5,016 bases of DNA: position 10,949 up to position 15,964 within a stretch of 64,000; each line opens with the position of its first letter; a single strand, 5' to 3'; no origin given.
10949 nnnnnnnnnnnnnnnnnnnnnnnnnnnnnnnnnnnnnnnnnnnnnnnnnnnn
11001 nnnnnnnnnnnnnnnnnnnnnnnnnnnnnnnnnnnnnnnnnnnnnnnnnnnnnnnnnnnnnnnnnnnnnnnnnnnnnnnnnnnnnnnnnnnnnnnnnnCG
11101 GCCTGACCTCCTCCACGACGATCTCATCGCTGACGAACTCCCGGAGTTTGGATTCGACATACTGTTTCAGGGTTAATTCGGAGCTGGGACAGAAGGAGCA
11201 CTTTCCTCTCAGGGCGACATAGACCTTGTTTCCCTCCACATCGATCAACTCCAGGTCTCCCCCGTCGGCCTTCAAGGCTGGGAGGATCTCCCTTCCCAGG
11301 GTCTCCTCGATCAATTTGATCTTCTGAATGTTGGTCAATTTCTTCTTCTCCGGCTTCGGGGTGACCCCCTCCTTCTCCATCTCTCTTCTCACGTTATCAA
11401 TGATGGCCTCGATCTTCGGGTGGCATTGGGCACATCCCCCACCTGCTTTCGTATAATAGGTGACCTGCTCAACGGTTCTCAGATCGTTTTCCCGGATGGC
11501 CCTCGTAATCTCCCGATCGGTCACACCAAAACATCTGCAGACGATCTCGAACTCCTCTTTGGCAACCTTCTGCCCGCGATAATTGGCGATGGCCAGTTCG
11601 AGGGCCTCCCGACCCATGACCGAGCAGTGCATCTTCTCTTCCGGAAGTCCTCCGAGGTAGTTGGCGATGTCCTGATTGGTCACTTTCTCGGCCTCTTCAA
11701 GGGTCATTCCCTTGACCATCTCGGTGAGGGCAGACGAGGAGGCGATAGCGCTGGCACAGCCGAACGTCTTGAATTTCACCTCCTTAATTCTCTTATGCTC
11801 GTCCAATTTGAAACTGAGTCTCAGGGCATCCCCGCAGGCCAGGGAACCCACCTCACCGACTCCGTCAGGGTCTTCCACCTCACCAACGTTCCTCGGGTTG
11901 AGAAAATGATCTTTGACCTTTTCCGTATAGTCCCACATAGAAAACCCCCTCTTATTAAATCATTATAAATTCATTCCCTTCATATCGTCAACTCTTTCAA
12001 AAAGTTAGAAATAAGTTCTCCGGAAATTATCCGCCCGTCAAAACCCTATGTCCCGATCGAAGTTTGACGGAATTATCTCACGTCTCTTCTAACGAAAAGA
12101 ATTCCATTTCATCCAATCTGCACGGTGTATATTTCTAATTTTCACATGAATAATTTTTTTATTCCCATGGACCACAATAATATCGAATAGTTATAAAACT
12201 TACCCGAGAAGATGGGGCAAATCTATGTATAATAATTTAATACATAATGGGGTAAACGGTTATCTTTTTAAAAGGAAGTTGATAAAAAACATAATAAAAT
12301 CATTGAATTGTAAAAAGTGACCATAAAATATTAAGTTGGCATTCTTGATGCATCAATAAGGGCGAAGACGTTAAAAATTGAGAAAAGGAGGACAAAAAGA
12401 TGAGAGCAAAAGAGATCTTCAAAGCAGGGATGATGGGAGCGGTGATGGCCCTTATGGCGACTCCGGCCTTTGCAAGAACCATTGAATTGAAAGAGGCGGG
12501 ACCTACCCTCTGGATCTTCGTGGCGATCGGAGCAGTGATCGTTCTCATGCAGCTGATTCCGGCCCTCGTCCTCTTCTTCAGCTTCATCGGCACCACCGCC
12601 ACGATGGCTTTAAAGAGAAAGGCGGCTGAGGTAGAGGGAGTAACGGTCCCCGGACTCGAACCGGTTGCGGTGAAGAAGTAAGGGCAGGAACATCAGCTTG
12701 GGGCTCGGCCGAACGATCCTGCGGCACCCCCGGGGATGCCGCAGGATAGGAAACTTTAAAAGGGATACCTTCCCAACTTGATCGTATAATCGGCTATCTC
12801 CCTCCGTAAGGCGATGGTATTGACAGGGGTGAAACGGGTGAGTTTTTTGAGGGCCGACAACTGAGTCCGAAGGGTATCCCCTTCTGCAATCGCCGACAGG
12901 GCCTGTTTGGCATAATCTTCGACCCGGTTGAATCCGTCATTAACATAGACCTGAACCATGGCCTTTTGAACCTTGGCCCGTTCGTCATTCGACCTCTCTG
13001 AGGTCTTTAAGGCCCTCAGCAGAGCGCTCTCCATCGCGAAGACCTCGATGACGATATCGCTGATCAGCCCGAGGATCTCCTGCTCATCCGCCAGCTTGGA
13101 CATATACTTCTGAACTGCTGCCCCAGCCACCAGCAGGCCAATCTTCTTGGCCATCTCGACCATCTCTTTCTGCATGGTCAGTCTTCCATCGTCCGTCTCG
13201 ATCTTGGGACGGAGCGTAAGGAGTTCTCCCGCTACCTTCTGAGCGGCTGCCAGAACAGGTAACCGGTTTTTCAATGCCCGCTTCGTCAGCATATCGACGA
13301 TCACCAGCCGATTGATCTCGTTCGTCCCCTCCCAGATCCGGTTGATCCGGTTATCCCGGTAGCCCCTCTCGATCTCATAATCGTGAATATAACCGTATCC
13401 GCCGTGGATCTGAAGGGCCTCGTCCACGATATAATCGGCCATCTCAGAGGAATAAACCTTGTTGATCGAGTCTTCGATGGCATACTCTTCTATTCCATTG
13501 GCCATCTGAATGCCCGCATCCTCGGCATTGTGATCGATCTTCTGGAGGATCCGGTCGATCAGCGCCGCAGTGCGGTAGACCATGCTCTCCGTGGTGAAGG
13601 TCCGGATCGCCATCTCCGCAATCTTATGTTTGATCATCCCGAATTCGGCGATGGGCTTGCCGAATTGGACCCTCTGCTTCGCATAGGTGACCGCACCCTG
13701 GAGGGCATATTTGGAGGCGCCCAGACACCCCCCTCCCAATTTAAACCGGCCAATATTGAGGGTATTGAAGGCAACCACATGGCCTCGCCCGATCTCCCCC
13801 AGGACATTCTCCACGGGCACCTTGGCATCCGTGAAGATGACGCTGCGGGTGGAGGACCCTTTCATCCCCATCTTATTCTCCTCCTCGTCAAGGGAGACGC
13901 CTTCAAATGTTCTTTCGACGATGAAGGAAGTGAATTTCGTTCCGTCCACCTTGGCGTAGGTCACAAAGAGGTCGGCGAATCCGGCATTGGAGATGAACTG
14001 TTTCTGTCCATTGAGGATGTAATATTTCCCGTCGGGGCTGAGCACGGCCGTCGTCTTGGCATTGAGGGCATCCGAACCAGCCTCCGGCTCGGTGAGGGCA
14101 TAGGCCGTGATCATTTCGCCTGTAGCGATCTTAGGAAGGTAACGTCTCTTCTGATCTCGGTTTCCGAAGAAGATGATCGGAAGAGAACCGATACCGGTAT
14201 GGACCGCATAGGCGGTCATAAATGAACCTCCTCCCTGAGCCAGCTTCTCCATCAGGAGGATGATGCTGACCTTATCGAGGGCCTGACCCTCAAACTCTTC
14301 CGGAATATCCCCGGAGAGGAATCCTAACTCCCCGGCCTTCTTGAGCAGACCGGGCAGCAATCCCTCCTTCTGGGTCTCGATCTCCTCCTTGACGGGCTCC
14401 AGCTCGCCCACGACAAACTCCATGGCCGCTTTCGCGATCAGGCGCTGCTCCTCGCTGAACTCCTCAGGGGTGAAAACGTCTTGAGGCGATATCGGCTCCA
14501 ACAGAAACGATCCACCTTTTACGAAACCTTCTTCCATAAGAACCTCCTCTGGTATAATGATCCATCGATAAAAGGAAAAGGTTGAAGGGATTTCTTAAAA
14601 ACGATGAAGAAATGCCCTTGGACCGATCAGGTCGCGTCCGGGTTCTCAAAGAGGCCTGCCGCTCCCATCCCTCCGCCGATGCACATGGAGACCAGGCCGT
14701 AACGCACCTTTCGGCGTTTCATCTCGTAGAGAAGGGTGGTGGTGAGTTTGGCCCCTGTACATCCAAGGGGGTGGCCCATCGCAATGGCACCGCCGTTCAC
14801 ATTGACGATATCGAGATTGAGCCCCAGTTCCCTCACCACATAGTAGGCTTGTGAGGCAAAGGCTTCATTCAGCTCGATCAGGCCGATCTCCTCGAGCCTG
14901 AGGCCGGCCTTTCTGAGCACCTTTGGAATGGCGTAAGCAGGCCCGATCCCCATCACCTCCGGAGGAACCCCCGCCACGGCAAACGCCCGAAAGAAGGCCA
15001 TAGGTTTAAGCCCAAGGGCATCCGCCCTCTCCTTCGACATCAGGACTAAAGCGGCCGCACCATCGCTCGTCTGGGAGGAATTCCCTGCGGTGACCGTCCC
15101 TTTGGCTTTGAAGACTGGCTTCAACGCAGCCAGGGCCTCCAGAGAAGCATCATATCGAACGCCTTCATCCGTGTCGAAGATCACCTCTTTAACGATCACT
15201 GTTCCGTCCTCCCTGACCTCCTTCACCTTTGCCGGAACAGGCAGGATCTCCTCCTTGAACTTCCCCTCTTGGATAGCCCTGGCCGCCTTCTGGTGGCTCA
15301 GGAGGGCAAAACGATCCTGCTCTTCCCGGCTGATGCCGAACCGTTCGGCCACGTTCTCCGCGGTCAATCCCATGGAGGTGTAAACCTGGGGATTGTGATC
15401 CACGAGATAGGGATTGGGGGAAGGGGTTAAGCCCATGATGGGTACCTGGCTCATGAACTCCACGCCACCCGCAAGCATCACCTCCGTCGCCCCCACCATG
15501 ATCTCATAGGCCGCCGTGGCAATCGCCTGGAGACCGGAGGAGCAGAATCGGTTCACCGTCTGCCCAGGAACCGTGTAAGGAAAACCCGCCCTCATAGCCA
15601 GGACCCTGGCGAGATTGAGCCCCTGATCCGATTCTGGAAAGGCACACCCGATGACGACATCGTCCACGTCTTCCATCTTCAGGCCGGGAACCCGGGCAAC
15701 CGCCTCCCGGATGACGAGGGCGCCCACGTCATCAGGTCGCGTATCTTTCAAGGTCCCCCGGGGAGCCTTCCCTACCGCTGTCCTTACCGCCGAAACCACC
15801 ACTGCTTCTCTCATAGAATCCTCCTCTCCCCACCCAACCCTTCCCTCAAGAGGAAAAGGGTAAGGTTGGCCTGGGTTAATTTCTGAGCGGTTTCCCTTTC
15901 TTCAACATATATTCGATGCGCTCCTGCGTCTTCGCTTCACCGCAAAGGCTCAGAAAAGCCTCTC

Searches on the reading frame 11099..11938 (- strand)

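Call 30: search_protein_families(library=pfam, max_evalue=1e-12, proteins=[window:11099-11938:-])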
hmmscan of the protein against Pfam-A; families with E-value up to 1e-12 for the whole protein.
window:11099-11938:- (280 aa): 3 families
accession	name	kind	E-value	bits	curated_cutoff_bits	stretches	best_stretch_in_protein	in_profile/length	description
PF01592.21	NifU_N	-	1.7e-50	170.8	22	1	4-125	2-125/127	NifU-like N terminal domain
PF01106.22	NifU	-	4.8e-22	78.3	27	1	210-276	1-67/67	NifU-like domain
PF04324.20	Fer2_BFD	-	1.5e-21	76.9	26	1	132-181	1-49/50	BFD-like [2Fe-2S] binding domain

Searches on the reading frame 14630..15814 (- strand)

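Call 31: search_protein_families(library=pfam, max_evalue=1e-12, proteins=[window:14630-15814:-])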
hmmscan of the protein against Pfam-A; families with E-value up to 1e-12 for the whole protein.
window:14630-15814:- (395 aa): 2 families
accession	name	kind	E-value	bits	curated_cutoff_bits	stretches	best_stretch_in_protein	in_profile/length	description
PF00108.29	Thiolase_N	-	5.5e-77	259.1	26.4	1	5-262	2-260/260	Thiolase, N-terminal domain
PF02803.24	Thiolase_C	-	2.5e-48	163.2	27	1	269-390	1-122/123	Thiolase, C-terminal domain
